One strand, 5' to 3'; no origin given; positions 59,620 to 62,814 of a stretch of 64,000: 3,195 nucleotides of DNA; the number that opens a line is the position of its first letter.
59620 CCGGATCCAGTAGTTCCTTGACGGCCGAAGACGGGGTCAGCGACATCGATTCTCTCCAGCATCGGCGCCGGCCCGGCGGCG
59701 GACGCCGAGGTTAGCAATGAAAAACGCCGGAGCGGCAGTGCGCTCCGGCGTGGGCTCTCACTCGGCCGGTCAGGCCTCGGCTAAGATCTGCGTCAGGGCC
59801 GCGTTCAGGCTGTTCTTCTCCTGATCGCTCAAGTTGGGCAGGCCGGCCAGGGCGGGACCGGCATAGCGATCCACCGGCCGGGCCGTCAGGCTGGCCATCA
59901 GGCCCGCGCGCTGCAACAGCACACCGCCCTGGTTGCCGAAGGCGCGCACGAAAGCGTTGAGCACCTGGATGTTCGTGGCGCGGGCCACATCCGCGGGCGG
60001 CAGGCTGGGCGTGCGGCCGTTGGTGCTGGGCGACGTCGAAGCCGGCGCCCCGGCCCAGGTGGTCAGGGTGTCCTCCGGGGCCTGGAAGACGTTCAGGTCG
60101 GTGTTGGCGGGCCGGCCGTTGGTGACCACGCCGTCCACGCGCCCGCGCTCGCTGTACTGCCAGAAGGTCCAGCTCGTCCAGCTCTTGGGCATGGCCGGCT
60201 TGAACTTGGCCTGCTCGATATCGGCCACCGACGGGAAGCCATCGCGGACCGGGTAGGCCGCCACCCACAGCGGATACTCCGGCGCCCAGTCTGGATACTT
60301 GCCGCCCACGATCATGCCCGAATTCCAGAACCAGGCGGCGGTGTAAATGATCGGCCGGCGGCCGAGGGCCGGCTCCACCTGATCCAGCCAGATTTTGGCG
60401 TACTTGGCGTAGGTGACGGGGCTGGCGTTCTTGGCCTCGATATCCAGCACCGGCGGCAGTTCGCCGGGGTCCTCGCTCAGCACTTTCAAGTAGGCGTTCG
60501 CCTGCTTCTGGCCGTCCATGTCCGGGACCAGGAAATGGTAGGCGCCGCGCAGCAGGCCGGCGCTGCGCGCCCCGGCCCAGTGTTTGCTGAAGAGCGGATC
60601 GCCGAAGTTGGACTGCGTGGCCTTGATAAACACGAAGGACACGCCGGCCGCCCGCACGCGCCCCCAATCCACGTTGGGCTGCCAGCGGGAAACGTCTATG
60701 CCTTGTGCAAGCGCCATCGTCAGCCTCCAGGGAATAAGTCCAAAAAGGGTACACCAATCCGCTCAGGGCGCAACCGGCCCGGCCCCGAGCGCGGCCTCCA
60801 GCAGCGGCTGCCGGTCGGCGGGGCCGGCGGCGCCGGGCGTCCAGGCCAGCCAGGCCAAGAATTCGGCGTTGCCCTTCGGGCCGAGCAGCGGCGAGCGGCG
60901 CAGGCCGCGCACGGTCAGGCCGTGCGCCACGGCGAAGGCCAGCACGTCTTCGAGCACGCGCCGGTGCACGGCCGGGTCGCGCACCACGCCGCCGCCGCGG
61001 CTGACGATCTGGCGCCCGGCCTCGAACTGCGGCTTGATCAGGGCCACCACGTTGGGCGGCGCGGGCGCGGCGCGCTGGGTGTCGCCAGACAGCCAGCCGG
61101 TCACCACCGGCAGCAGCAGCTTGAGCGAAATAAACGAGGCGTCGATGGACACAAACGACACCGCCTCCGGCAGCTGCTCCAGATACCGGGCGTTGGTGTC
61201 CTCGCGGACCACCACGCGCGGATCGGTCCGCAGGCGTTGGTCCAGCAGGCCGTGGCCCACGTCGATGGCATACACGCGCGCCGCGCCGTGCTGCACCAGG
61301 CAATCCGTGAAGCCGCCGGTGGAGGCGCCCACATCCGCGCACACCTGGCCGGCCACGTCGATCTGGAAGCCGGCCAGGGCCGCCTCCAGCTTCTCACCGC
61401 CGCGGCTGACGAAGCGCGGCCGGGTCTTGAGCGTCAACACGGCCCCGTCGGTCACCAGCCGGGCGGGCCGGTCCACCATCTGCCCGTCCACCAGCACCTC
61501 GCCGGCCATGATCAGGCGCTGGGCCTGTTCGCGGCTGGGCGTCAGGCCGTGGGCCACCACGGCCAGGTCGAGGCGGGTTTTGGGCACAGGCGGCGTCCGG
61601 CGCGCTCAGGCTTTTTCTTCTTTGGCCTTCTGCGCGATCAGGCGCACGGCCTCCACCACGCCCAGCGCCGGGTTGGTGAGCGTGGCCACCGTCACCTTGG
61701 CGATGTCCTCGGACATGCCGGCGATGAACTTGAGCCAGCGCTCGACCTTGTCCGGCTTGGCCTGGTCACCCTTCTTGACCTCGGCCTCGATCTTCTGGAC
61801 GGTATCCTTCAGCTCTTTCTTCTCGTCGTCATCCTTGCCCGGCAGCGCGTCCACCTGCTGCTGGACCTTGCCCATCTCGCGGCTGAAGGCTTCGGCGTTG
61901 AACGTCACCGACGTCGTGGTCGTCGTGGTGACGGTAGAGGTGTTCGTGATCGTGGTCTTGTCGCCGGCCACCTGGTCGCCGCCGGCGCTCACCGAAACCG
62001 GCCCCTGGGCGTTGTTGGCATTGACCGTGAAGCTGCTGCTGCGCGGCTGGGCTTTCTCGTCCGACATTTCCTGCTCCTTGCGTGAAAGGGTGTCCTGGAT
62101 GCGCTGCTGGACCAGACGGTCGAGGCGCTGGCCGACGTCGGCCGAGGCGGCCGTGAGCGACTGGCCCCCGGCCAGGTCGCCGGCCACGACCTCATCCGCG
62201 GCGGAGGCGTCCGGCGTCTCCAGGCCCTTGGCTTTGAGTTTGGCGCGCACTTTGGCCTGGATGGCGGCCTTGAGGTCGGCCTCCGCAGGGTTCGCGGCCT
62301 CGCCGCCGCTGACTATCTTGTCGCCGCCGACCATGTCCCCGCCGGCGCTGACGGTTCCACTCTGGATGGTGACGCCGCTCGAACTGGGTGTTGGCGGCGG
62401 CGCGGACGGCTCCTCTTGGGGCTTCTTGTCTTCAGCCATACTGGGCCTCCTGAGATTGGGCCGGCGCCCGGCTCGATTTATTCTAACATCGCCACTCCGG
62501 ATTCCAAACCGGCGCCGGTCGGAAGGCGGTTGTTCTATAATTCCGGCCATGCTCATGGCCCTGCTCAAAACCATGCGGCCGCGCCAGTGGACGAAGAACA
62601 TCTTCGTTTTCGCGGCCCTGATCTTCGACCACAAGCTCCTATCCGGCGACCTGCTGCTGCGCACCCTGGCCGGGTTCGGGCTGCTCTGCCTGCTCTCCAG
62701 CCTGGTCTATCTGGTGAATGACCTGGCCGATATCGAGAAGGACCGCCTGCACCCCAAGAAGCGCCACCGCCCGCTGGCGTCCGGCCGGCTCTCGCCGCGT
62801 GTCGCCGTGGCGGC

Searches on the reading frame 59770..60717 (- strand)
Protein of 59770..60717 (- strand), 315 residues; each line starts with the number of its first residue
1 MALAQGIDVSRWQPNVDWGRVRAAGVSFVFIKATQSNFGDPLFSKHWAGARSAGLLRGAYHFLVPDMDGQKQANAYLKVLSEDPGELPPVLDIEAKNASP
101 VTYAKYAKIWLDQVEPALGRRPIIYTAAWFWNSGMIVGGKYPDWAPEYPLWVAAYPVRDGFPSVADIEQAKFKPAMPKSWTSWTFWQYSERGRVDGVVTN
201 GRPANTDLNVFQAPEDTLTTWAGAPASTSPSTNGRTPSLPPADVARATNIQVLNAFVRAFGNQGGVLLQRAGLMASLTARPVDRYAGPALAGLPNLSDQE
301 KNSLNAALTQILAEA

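Call 6: search_protein_families(library=pfam, proteins=[window:59770-60717:-], max_evalue=0.001)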
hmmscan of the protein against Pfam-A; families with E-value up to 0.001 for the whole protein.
window:59770-60717:- (315 aa): 1 family
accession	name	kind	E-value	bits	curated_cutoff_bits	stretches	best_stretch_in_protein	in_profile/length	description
PF01183.26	Glyco_hydro_25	-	2.2e-43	149.1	27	1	7-197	1-180/180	Glycosyl hydrolases family 25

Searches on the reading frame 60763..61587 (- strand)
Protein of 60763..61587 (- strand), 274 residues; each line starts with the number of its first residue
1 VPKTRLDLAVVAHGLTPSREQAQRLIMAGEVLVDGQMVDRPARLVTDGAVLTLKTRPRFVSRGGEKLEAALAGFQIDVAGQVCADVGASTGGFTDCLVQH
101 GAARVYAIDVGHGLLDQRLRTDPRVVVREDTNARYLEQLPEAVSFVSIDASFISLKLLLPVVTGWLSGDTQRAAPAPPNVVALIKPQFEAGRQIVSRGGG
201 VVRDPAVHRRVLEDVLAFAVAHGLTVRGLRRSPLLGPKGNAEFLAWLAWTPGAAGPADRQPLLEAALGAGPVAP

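Call 6: search_protein_families(library=pfam, proteins=[window:60763-61587:-], max_evalue=0.001)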
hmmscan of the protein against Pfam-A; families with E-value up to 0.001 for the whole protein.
window:60763-61587:- (274 aa): 2 families
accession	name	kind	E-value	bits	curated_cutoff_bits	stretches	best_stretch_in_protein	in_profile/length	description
PF01728.25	FtsJ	-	4.7e-36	124.8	24.1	1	59-247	1-179/181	FtsJ-like methyltransferase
PF01479.30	S4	-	8.3e-12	45.1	22.8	1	5-50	2-47/48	S4 domain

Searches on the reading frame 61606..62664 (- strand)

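Call 6: search_protein_families(library=pfam, proteins=[window:61606-62664:-], max_evalue=0.001)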
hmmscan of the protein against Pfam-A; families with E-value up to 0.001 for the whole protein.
window:61606-62664:- (352 aa): 1 family
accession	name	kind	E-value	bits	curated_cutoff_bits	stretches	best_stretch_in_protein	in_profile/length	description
PF19971.4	TCAD2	-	9e-13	48.7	27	1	266-344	6-84/90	Ternary complex associated domain 2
